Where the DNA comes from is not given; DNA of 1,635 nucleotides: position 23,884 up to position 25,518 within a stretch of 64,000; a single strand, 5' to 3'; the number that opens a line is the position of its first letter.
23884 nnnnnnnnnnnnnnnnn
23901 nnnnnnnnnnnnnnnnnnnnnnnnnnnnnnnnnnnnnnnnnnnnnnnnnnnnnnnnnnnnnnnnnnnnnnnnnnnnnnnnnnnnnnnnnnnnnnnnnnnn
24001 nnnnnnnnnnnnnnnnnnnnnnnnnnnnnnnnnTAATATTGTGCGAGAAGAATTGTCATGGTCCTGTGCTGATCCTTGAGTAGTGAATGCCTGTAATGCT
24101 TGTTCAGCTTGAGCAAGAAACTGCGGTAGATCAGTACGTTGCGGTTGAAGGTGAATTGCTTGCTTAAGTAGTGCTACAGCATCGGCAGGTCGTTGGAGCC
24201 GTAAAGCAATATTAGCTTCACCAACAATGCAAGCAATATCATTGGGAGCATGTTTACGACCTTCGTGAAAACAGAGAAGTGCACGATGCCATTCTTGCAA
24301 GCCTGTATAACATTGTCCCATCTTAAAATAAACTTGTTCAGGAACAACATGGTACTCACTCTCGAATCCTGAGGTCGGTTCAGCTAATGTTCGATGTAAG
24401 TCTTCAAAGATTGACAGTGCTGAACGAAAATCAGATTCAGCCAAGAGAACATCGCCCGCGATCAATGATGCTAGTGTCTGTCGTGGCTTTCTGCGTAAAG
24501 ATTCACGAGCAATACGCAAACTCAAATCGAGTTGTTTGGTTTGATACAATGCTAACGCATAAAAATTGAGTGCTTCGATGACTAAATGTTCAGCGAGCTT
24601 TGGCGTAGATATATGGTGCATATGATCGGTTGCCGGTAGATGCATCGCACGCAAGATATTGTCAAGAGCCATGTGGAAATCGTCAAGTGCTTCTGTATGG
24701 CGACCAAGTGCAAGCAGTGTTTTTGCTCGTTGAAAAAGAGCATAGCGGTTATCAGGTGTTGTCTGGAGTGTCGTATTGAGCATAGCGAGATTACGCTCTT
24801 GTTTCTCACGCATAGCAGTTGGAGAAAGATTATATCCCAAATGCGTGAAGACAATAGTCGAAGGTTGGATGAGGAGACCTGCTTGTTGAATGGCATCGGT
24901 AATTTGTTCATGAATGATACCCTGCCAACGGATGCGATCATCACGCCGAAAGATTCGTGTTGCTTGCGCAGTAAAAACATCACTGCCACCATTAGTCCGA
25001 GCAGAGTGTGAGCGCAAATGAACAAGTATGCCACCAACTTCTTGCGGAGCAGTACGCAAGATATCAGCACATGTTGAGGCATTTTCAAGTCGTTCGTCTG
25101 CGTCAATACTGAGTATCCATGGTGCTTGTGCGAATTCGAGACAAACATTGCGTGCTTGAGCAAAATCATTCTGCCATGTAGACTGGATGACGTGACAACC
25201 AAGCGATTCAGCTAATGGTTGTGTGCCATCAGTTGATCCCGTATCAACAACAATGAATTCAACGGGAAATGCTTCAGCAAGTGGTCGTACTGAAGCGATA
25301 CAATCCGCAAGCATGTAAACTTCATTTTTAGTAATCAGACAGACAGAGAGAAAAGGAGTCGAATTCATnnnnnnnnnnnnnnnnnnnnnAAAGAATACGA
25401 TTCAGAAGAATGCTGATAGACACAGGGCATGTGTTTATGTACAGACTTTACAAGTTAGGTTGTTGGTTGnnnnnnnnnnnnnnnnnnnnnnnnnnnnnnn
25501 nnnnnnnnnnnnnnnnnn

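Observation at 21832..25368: Internally triplicated glycosyltransferase: [GT2 - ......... linker - TPR] x3 in one polypeptide, middle copy degenerate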

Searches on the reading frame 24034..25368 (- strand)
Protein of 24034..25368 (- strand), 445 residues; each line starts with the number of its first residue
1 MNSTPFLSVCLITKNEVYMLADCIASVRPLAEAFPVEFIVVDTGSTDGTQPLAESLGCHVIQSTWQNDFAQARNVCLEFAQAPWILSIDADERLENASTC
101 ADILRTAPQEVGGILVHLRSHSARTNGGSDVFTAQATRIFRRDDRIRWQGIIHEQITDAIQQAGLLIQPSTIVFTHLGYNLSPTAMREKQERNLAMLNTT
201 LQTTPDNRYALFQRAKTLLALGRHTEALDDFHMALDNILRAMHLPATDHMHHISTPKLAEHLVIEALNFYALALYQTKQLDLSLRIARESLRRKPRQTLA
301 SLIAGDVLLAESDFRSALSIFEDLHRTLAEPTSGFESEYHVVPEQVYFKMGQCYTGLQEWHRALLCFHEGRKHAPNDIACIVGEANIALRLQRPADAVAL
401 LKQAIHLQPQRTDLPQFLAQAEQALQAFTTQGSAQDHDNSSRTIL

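Call 22: search_protein_families(library=pfam, proteins=[window:24034-25368:-], max_evalue=10)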
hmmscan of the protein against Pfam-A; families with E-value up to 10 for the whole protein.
window:24034-25368:- (445 aa): 20 families
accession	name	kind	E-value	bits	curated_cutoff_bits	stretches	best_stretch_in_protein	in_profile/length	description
PF00535.33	Glycos_transf_2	-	4.8e-17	62.8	23.3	1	8-126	1-123/168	Glycosyl transferase family 2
PF07719.23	TPR_2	-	2.1e-13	49.7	27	4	346-377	3-34/34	Tetratricopeptide repeat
PF00515.34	TPR_1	-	2.5e-11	43.3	27.8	3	210-236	3-29/34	Tetratricopeptide repeat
PF13432.12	TPR_16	-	6.7e-08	33.3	32.7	3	196-236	19-59/65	Tetratricopeptide repeat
PF13424.12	TPR_12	-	3.9e-07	30.6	30.1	3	346-405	12-72/77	Tetratricopeptide repeat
PF13428.12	TPR_14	-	1.3e-06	29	23.5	2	385-414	8-37/44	Tetratricopeptide repeat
PF14559.12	TPR_19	-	1.4e-06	28.9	25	2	389-425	2-38/68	Tetratricopeptide repeat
PF12895.13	ANAPC3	-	2.4e-06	28.2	27.2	1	345-403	25-81/82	Anaphase-promoting complex, cyclosome, subunit 3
PF13181.12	TPR_8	-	0.00042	20.7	25.7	0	210-230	3-23/34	Tetratricopeptide repeat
PF23300.3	HEAT_Nup120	-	0.00052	20.3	29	1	284-335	12-63/170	Nucleoporin Nup120, HEAT repeats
PF13704.12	Glyco_tranf_2_4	-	0.00067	20.5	27.5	1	15-94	2-84/98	Glycosyl transferase family 2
PF13174.12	TPR_6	-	0.00081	20.3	26.3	2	209-236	1-28/33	Tetratricopeptide repeat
PF13371.12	TPR_9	-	0.0015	19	35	2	187-236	8-57/73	Tetratricopeptide repeat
PF13176.12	TPR_7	-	0.0029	18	27.9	0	385-411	6-32/36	Tetratricopeptide repeat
PF13374.12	TPR_10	-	0.018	15.5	27.5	1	215-235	9-29/42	Tetratricopeptide repeat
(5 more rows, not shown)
